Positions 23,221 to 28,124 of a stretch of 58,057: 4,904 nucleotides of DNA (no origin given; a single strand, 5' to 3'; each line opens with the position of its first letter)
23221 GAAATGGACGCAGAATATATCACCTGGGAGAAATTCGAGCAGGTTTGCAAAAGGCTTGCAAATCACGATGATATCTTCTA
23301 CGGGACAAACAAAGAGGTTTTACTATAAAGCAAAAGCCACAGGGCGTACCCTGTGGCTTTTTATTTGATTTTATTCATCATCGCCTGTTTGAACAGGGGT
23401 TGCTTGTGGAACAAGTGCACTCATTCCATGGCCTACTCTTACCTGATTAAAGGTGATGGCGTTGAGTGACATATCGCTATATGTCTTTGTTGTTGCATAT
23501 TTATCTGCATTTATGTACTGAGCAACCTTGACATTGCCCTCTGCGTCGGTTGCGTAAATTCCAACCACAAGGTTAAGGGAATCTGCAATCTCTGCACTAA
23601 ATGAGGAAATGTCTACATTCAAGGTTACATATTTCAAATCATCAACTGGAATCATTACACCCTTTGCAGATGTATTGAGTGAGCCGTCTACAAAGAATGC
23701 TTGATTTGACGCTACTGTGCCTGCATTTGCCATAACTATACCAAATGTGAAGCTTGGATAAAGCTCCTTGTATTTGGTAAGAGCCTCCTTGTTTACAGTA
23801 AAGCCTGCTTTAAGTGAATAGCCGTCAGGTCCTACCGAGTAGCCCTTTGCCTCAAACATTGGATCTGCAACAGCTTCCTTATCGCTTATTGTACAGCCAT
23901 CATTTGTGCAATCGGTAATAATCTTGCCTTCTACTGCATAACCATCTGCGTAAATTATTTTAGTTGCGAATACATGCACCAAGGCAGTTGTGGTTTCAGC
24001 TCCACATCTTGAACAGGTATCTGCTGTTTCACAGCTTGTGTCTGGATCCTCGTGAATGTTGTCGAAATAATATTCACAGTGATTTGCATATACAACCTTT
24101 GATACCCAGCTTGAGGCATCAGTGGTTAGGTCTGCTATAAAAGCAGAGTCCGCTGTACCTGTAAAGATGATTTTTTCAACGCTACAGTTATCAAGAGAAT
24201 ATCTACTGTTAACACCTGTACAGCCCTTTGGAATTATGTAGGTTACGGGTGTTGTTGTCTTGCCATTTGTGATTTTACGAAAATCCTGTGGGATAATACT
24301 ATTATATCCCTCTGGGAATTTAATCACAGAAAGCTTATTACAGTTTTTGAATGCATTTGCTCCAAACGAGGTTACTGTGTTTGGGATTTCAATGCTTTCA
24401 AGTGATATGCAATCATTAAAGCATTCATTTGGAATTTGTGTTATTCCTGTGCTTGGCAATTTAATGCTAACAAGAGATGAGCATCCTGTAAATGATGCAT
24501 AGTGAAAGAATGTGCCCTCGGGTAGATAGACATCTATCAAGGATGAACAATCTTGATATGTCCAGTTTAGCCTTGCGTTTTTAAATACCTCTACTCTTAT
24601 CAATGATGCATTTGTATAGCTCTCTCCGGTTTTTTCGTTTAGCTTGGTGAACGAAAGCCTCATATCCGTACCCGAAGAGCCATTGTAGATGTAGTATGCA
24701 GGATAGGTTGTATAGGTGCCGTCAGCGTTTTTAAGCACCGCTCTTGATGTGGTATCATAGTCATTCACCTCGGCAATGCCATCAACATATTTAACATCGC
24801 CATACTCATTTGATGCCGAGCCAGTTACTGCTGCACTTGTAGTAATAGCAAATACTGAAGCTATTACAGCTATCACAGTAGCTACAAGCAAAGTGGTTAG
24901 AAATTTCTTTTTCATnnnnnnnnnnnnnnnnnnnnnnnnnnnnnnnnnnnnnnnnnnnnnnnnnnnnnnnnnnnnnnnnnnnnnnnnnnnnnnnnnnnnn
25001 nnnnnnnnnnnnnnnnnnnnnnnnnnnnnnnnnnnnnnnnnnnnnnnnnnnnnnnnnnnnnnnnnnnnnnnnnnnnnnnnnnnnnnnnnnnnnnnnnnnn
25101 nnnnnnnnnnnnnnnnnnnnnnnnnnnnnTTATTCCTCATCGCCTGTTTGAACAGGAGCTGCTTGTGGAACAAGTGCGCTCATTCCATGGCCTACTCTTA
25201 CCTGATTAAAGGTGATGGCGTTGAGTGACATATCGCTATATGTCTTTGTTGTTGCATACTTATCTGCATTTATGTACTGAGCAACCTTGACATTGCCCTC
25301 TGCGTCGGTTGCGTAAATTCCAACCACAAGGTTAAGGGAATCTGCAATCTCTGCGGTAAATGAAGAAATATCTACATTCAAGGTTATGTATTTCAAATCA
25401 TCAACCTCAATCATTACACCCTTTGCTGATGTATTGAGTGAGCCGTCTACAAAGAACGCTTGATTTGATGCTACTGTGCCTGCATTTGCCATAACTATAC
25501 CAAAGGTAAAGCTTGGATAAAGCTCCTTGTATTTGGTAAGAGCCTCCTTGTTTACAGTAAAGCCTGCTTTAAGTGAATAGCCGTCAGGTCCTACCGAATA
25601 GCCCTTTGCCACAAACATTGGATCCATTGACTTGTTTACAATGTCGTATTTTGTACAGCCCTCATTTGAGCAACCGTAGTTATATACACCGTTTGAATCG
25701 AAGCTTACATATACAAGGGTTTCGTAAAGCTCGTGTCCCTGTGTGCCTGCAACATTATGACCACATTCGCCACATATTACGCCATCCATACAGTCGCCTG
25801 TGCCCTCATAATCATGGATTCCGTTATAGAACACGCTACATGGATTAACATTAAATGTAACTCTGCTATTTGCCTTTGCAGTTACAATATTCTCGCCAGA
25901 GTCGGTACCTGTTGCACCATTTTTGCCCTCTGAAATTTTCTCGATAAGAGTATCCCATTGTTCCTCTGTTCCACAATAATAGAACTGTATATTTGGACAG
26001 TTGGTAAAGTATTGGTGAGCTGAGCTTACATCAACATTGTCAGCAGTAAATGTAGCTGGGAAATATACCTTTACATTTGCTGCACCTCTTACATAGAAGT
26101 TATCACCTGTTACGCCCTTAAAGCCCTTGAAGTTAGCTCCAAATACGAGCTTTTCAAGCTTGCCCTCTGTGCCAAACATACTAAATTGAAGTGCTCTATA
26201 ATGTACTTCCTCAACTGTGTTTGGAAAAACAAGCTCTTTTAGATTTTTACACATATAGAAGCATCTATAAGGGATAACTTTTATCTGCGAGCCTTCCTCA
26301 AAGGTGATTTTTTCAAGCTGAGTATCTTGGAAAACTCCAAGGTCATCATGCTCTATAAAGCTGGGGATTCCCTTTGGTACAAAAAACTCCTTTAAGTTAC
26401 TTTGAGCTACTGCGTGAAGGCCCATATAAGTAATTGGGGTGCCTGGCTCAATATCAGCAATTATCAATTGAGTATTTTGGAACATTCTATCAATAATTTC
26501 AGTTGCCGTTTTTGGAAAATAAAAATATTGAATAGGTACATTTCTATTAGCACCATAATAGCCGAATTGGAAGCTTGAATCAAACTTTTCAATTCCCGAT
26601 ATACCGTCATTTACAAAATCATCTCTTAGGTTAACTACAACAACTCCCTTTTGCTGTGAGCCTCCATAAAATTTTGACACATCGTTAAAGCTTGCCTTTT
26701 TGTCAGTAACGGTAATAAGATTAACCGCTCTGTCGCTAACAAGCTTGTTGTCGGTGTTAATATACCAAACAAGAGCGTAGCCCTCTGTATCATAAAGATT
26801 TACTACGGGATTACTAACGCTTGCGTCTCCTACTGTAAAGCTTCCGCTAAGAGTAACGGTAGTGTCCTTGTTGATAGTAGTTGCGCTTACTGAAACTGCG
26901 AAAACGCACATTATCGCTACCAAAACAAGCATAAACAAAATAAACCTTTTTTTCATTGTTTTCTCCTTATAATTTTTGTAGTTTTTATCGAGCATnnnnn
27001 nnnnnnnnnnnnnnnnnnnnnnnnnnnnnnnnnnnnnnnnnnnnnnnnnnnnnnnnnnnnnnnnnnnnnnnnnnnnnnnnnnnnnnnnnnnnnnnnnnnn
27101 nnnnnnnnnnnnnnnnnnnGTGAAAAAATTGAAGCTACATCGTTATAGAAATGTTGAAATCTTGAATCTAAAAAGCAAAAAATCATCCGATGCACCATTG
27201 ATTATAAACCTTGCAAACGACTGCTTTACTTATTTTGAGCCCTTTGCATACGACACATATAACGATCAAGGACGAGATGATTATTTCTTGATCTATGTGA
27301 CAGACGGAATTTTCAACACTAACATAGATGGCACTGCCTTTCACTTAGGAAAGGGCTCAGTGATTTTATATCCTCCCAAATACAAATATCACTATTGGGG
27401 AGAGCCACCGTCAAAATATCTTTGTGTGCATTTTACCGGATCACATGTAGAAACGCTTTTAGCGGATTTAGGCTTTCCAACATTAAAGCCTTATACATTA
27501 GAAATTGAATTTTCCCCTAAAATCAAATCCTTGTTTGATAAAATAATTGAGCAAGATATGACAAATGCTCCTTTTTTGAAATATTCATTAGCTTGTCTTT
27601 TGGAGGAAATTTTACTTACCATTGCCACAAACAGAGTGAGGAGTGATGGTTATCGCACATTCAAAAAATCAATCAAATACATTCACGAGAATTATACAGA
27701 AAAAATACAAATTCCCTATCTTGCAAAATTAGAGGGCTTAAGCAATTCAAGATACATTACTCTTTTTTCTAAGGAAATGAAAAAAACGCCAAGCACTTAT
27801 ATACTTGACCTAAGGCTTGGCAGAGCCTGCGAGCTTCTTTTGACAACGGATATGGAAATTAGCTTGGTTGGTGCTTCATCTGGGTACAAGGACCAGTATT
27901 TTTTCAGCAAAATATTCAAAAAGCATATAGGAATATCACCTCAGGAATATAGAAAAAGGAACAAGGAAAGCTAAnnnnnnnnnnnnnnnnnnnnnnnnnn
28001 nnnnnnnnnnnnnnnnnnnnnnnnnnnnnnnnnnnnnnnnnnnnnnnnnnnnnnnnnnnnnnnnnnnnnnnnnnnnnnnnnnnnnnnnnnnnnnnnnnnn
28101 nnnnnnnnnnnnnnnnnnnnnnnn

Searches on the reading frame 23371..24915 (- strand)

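Call 4: search_protein_families(library=pfam, proteins=[window:23371-24915:-])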
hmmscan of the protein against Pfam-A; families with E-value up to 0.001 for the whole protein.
window:23371-24915:- (514 aa): 1 family
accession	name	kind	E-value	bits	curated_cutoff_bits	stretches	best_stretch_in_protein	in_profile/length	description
PF13306.12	LRR_5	-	1.5e-17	64.1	27.7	1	120-215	8-101/127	BspA type Leucine rich repeat region (6 copies)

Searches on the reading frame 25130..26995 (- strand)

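Call 4: search_protein_families(library=pfam, proteins=[window:25130-26995:-])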
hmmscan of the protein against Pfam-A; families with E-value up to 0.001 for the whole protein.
window:25130-26995:- (621 aa): 1 family
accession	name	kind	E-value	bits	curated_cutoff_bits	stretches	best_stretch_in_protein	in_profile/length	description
PF13306.12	LRR_5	-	2.7e-11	43.9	27.7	1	221-269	52-98/127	BspA type Leucine rich repeat region (6 copies)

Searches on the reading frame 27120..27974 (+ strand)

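Call 4: search_protein_families(library=pfam, proteins=[window:27120-27974:+])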
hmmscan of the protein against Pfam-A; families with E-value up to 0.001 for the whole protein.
window:27120-27974:+ (284 aa): 3 families
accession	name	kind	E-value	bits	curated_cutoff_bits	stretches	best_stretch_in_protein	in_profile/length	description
PF12833.13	HTH_18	-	1.1e-18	67.7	33.6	1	201-280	1-80/80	Helix-turn-helix domain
PF00165.29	HTH_AraC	-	9e-11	42.1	26.6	1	242-279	6-42/42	Bacterial regulatory helix-turn-helix proteins, AraC family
PF02311.25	AraC_binding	-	8e-10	39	21.1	1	40-142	9-116/135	AraC-like ligand binding domain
